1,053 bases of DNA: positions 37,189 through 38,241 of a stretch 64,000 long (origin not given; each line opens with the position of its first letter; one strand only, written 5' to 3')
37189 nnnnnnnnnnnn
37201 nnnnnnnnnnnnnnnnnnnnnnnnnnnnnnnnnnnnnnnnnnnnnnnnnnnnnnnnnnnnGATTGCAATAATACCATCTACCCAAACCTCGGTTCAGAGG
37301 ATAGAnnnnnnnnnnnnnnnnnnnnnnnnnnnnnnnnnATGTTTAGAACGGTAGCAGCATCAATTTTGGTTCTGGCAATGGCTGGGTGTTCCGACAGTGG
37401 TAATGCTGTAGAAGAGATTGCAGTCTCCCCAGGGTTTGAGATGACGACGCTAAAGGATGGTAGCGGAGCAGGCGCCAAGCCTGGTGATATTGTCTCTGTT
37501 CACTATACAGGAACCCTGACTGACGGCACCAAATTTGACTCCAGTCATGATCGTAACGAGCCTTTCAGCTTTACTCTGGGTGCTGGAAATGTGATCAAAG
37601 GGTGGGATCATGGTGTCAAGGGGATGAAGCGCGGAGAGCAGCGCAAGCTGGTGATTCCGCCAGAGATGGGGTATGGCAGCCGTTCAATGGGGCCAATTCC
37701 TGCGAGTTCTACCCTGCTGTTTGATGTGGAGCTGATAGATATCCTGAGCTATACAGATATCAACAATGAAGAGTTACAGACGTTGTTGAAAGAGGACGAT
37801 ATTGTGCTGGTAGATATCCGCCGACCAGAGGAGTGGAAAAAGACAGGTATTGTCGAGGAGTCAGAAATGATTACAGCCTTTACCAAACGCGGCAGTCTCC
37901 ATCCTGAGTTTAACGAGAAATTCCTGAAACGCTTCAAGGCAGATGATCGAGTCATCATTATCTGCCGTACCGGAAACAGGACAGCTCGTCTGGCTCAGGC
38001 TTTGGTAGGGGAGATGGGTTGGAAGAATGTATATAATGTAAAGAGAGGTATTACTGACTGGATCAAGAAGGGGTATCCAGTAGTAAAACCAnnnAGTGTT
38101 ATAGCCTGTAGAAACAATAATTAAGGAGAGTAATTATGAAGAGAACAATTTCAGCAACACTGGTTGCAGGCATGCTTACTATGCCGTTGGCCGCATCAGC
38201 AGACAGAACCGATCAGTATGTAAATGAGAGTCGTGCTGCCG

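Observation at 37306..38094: FKBP prolyl isomerase and rhodanese fused in one lipoprotein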

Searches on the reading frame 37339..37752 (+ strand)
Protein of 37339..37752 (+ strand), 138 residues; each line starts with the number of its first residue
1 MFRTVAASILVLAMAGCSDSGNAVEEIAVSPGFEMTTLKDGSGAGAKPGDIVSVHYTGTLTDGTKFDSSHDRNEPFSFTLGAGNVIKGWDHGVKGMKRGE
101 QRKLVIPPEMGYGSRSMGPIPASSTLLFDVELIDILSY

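Call 23: search_solved_structures(query=window:37339-37752:+, max_evalue=1e-10, show_alignments=2)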
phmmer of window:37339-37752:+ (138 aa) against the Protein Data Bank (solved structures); distinct sequences matched with E-value up to 1e-10: 149 (the best 60 are shown).
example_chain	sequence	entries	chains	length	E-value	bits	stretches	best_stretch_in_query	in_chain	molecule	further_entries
3jxv_A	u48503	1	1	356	1.2e-58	200.1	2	31-134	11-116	70 kDa peptidyl-prolyl isomerase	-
3jym_A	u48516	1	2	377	1.5e-58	199.8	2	30-134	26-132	FK506-binding protein (FKBP) from wheat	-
4dz3_A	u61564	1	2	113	3.5e-39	137.1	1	29-135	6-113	Peptidyl-prolyl cis-trans isomerase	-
2y78_A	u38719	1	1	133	4.5e-39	136.8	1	19-135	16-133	PEPTIDYL-PROLYL CIS-TRANS ISOMERASE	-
2ke0_A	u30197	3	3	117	8e-39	136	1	27-135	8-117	Peptidyl-prolyl cis-trans isomerase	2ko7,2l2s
8p3c_B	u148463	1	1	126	1.3e-38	135.3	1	29-135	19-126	Peptidyl-prolyl cis-trans isomerase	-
5v8t_A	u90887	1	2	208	3.9e-38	133.8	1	27-135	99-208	Ubiquitin-like protein SMT3,Peptidyl-prolyl cis-trans isomerase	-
4ggq_C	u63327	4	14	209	3.9e-38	133.7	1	27-135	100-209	Ubiquitin-like protein SMT3, Peptidyl-prolyl cis-trans isomerase | Chimera protein of Ubiquitin-like protein SMT3 and Peptidyl-prolyl cis-trans isomerase | Ubiq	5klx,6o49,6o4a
3uf8_A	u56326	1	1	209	4.4e-38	133.6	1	27-135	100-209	Ubiquitin-like protein SMT3, Peptidyl-prolyl cis-trans isomerase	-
3vaw_A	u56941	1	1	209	4.6e-38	133.5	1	28-135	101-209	Ubiquitin-like protein SMT3,Peptidyl-prolyl cis-trans isomerase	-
3uqa_A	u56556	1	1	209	5.5e-38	133.3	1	27-135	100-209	Ubiquitin-like protein SMT3, Peptidyl-prolyl cis-trans isomerase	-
4dz2_A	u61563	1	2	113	8.6e-38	132.6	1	29-135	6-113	Peptidyl-prolyl cis-trans isomerase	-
3uqb_A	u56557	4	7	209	4.3e-37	130.4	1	27-135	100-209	Ubiquitin-like protein SMT3, Peptidyl-prolyl cis-trans isomerase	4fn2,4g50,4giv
2pbc_A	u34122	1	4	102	1.7e-31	112.3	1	42-135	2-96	FK506-binding protein 2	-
6tz7_C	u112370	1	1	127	3.4e-31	111.3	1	40-135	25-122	FK506-binding protein 1A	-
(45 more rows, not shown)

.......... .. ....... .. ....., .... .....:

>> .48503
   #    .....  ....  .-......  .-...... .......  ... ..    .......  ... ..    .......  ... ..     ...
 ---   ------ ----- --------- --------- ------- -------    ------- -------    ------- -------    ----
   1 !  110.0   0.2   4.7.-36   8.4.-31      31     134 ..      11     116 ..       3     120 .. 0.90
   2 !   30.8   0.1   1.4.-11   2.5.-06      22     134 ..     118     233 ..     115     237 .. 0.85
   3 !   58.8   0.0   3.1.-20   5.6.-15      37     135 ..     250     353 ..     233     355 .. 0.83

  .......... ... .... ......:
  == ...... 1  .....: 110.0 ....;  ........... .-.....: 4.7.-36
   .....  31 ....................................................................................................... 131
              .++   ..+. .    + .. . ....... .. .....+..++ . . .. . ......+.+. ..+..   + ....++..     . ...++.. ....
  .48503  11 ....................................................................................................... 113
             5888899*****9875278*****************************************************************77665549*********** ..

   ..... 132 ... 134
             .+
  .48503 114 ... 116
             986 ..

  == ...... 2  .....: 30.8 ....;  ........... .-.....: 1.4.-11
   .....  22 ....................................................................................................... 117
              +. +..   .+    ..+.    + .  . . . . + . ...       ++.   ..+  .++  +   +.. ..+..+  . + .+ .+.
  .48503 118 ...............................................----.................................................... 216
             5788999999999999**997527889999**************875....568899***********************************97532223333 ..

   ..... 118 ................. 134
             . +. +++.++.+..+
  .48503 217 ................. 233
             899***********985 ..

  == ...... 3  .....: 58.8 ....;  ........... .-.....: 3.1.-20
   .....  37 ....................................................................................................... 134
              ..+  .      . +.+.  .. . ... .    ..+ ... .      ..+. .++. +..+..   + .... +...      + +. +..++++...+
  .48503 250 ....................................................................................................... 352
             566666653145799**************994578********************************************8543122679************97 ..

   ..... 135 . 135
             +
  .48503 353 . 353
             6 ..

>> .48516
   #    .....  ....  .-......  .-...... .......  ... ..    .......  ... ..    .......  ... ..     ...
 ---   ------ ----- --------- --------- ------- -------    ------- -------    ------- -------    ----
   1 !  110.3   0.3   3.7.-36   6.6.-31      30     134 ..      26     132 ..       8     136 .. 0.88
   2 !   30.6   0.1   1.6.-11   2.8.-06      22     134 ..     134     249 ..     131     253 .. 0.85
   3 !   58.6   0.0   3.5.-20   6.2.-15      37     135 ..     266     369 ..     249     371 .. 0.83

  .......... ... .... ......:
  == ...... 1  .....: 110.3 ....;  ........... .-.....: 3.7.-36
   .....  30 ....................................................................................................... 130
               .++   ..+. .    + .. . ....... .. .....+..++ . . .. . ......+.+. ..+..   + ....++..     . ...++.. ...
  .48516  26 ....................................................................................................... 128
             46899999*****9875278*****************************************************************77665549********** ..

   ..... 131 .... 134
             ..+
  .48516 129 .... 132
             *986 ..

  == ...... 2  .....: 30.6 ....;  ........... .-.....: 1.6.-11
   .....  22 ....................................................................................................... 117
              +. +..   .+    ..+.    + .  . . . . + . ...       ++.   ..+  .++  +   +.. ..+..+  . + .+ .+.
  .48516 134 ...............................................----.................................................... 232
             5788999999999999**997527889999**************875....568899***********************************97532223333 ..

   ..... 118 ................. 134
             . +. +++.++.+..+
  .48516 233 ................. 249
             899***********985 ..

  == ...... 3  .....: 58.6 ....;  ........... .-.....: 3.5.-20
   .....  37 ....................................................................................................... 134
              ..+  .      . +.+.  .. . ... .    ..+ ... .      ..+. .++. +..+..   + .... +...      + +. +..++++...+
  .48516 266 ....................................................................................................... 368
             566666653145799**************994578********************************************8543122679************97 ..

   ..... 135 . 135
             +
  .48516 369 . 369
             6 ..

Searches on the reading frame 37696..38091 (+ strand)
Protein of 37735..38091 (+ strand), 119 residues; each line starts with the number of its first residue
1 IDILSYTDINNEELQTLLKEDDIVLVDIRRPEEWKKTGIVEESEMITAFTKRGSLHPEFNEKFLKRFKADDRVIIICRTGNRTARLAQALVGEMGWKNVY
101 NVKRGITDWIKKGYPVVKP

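Call 22: search_solved_structures(query=window:37735-38091:+, max_evalue=0.001, show_alignments=3)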
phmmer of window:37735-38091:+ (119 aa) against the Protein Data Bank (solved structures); distinct sequences matched with E-value up to 0.001: 9.
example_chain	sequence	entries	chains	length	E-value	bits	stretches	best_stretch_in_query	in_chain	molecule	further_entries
6mxv_A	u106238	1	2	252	5.6e-12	48.8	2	70-117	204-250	Rhodanese-like family protein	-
8w14_A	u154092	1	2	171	1.1e-09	41.4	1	16-106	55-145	Rhodanese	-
1qxn_A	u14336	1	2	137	1.8e-09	40.7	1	16-116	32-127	sulfide dehydrogenase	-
3tp9_A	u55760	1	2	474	8.8e-07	32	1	2-116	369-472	BETA-LACTAMASE and RHODANESE DOMAIN PROTEIN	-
3gk5_A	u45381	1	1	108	1.3e-06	31.4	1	58-117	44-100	Uncharacterized rhodanese-related protein TVG0868615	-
2hhg_A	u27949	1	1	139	6.2e-05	26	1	21-116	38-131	Hypothetical protein RPA3614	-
6k6r_A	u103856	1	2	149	0.00011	25.3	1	20-119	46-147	Thiosulfate sulfurtransferase RDL2, mitochondrial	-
1tq1_A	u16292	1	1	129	0.00037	23.5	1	26-116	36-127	senescence-associated family protein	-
2fsx_A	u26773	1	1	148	0.00059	22.9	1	20-107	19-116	COG0607: Rhodanese-related sulfurtransferase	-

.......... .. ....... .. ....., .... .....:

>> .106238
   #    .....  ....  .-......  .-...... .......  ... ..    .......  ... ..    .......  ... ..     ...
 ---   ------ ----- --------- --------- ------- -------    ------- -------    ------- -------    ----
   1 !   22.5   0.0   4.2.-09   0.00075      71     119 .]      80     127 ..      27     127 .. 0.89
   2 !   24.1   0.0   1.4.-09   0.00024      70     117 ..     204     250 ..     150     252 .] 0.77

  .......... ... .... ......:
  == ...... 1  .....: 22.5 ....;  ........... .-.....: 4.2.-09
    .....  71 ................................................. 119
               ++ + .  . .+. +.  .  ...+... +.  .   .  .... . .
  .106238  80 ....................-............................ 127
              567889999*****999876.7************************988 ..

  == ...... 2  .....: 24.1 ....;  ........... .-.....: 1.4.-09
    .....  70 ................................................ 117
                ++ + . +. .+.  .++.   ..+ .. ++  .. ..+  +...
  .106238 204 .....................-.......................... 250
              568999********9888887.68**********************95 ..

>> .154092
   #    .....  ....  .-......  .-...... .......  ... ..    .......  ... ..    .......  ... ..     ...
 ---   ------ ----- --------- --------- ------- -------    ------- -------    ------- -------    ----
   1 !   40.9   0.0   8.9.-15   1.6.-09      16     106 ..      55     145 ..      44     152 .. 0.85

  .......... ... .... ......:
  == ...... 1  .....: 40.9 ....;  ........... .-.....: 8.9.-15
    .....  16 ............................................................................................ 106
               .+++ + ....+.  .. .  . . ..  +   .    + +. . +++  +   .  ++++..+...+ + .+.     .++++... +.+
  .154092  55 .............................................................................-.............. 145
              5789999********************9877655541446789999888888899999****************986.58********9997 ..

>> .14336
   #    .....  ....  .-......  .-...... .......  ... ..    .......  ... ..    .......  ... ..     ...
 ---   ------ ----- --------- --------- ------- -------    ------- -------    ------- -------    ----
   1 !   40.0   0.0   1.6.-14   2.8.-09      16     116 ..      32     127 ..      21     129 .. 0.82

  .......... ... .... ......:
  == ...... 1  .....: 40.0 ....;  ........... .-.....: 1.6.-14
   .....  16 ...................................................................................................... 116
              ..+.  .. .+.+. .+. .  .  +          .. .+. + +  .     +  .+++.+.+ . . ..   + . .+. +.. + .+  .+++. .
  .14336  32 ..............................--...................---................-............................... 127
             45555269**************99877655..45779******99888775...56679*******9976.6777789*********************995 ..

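Call 24: find_homologous_proteins(query=window:37741-38091:+, max_evalue=0.00001)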
Query window:37741-38091:+ (117 aa): 52 proteins with E <= 0.00001 among 56 candidates.
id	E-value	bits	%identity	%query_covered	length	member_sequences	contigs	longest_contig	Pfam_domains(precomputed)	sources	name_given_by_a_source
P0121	8.7e-34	134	55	97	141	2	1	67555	PF00581.26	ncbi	-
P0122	5.4e-33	131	54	97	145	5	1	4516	PF00581.26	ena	-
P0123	2.2e-31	126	55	97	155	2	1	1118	PF00581.26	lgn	-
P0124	2.4e-31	126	50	95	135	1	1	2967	PF00581.26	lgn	-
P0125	2.8e-31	126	50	97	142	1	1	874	PF00581.26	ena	-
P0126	6.0e-31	124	54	97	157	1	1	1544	PF00581.26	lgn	-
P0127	1.8e-30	123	50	97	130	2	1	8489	PF00581.26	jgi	jgi:rhodanese-related sulfurtransferase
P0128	2.0e-30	123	50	97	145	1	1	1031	PF00581.26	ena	-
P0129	3.2e-30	122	53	97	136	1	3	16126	PF00581.26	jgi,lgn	-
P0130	7.0e-30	121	52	97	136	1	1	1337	PF00581.26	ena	-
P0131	8.2e-30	121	52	98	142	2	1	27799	PF00581.26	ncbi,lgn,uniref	ncbi:Rhodanese-like domain protein [hydrothermal vent metagenome]|uniref:Rhodanese-like domain prote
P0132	1.5e-29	120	54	98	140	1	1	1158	PF00581.26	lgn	-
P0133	1.9e-29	120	58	90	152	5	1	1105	PF00581.26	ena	-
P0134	2.4e-29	119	51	95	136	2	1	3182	PF00581.26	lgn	-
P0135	2.6e-29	119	50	99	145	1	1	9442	PF00581.26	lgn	-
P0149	1.1e-26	111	49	97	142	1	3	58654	PF00581.26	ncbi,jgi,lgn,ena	-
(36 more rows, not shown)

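Call 25: find_encoding_contigs(protein=P0121, flank=7000, max_places=2)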
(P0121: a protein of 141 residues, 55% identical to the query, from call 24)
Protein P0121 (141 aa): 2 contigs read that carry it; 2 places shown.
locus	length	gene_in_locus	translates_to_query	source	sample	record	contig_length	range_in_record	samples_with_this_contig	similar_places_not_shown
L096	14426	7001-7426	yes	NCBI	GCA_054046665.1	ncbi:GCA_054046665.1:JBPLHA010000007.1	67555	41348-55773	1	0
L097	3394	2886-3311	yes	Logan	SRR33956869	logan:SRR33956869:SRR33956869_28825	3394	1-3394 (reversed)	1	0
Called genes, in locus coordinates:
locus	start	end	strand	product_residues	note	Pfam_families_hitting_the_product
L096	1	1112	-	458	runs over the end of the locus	PF02881:SRP54_N, PF00448:SRP54, PF06414:Zeta_toxin (weak), PF13401:AAA_22 (weak), PF02978:SRP_SPB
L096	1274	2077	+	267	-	PF01578:Cytochrom_C_asm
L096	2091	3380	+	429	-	PF01595:CNNM, PF00571:CBS (weak), PF03471:CorC_HlyC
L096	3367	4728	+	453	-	PF18073:Zn_ribbon_LapB, PF03796:DnaB_C (faint), PF13481:AAA_25, PF23442:DUF7125 (weak), PF06745:ATPase, PF13401:AAA_22 (weak), PF06745:ATPase (weak), PF13541:ChlI, +1 more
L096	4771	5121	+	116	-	PF01909:NTP_transf_2 (weak), PF18765:Polbeta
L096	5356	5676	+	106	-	PF01722:BolA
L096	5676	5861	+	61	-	-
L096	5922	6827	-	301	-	PF04280:Tim44 (weak)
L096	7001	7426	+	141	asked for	PF00581:Rhodanese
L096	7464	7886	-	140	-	-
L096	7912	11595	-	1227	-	PF02574:S-methyl_trans, PF00809:Pterin_bind, PF02607:B12-binding_2, PF02310:B12-binding, PF02965:Met_synt_B12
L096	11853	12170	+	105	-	-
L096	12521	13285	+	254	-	PF01618:MotA_ExbB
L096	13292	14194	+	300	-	PF13677:MotB_plug, PF00691:OmpA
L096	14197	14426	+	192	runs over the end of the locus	PF07238:PilZ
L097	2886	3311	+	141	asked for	PF00581:Rhodanese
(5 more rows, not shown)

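Call 26: find_encoding_contigs(protein=P0149, flank=7000, max_places=2)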
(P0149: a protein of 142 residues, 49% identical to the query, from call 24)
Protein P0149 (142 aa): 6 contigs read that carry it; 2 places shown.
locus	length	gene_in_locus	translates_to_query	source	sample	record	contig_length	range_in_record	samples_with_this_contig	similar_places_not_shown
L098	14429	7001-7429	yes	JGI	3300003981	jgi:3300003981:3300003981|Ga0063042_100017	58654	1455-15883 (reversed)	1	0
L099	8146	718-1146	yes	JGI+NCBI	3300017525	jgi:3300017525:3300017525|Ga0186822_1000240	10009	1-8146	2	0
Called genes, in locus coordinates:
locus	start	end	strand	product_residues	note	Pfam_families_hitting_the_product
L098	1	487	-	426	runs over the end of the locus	PF00171:Aldedh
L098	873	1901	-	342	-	PF06144:DNA_pol3_delta, PF14840:DNA_pol3_delt_C (weak)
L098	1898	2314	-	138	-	-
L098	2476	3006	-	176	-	PF04390:LptE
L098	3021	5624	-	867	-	PF00133:tRNA-synt_1, PF09334:tRNA-synt_1g, PF13603:tRNA-synt_1_2, PF00133:tRNA-synt_1, PF08264:Anticodon_1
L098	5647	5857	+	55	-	-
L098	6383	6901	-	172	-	PF00398:RrnaAD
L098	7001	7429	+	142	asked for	PF00581:Rhodanese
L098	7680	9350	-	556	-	PF00749:tRNA-synt_1c, PF03950:tRNA-synt_1c_C, PF20974:tRNA-synt_1c_C2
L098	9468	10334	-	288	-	-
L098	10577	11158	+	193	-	PF00160:Pro_isomerase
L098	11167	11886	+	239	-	PF00149:Metallophos, PF12850:Metallophos_2 (weak)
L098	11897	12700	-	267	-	PF04305:DUF455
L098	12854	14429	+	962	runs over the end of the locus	PF03160:Calx-beta, PF03797:Autotransporter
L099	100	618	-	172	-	PF00398:RrnaAD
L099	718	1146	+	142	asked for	PF00581:Rhodanese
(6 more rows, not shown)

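Call 51: search_protein_representatives(alignment_id=A3)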
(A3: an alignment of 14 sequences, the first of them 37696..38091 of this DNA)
Query: 14 sequences, 132 profile positions. Proteins with E-value up to 0.001 (for the whole library): 10484; up to 1e-10: 724; up to 1e-30: 48. The best 150 are listed.
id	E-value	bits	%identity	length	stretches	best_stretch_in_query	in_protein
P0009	3.0e-67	240.4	-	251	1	1-131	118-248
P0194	4.2e-47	175.2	-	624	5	19-131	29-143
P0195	8.5e-45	167.7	-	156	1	1-131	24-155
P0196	2.2e-44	166.4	-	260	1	1-131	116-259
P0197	3.8e-44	165.7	-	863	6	23-130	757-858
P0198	1.2e-43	164.0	-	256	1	1-131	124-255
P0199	2.4e-41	156.6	-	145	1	18-131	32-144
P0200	2.5e-41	156.5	-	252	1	1-130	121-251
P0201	4.6e-41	155.6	-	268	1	1-131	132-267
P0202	1.4e-40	154.1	-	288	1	1-131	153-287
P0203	1.8e-40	153.7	-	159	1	8-131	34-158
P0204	3.1e-40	153.0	-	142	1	18-131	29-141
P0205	1.3e-39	150.9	-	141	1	18-131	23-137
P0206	4.2e-38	146.1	-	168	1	18-130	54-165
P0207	7.1e-38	145.3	-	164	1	18-130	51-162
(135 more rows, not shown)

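Call 62: search_solved_structures(query=A3, max_evalue=0.00001, show_alignments=0)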
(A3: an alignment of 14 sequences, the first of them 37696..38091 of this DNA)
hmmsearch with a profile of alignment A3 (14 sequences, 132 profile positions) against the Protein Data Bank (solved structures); distinct sequences matched with E-value up to 0.00001: 14.
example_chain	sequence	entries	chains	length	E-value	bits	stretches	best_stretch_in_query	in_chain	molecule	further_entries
8w14_A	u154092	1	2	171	1.9e-11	46.9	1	29-120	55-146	Rhodanese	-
6mxv_A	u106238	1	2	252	2e-11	46.8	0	81-131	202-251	Rhodanese-like family protein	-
1qxn_A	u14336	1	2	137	9.7e-10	41.3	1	26-129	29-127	sulfide dehydrogenase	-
3jym_A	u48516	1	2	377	1.2e-07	34.5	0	1-88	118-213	FK506-binding protein (FKBP) from wheat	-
3tp9_A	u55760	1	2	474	1.8e-07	34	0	15-130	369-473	BETA-LACTAMASE and RHODANESE DOMAIN PROTEIN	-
3jxv_A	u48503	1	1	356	1.8e-07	34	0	1-88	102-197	70 kDa peptidyl-prolyl isomerase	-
2fsx_A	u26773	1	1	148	9.7e-07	31.6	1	32-120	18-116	COG0607: Rhodanese-related sulfurtransferase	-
3gk5_A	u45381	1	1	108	1.3e-06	31.2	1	78-130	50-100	Uncharacterized rhodanese-related protein TVG0868615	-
1gmx_A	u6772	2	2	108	3.1e-06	30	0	19-125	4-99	THIOSULFATE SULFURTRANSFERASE GLPE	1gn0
5ve3_B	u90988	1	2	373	5.5e-06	29.2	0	21-129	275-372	BpPRF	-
2moi_A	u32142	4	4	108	6.6e-06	28.9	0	82-130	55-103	Inner membrane protein YgaP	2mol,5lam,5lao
5hbl_A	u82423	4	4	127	6.8e-06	28.9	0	22-130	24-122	Inner membrane protein YgaP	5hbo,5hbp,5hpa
2hhg_A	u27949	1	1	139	7.3e-06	28.8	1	19-130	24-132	Hypothetical protein RPA3614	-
2mrm_A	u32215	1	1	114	7.6e-06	28.7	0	22-130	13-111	Membrane protein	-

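Call 63: find_related_loci(query=A3, collection=metagenome_contigs, flank=10000)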
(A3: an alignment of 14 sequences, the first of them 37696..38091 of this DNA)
Query A3 (132 aa) in metagenome_contigs; peptide patterns used: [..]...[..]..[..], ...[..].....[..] (x = any residue, [..] = any of these).
600 stretches matched a pattern (row limit reached: there are more); 31 encode a relative of the query (tblastn E <= 1e-3); 31 distinct loci.
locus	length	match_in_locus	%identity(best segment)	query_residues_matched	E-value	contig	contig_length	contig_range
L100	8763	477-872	77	1-132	1e-68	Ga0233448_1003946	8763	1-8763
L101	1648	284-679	50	1-131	9e-37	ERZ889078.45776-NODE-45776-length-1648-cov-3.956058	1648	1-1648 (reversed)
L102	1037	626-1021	49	1-131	2e-37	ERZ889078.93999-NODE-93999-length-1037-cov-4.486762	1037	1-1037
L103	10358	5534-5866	50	19-129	5e-35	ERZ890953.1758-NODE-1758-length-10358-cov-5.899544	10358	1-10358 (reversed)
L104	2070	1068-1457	47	1-129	2e-34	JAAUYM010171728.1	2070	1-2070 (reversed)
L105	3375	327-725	43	1-130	1e-33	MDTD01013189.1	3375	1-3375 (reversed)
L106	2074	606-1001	43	1-131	2e-32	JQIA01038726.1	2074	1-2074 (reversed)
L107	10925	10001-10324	47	19-127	9e-32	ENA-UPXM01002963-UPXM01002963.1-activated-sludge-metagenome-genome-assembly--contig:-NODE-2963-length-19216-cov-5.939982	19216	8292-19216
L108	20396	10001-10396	42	1-131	9e-32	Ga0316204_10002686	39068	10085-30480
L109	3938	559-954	43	1-130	1e-31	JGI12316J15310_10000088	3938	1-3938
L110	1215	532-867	49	19-131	7e-32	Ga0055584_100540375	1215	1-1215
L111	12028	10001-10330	45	19-129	3e-31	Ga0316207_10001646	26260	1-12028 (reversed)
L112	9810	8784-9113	43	19-129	7e-31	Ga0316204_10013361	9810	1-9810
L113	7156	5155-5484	44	19-129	2e-30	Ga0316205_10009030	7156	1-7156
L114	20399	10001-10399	38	1-131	6e-30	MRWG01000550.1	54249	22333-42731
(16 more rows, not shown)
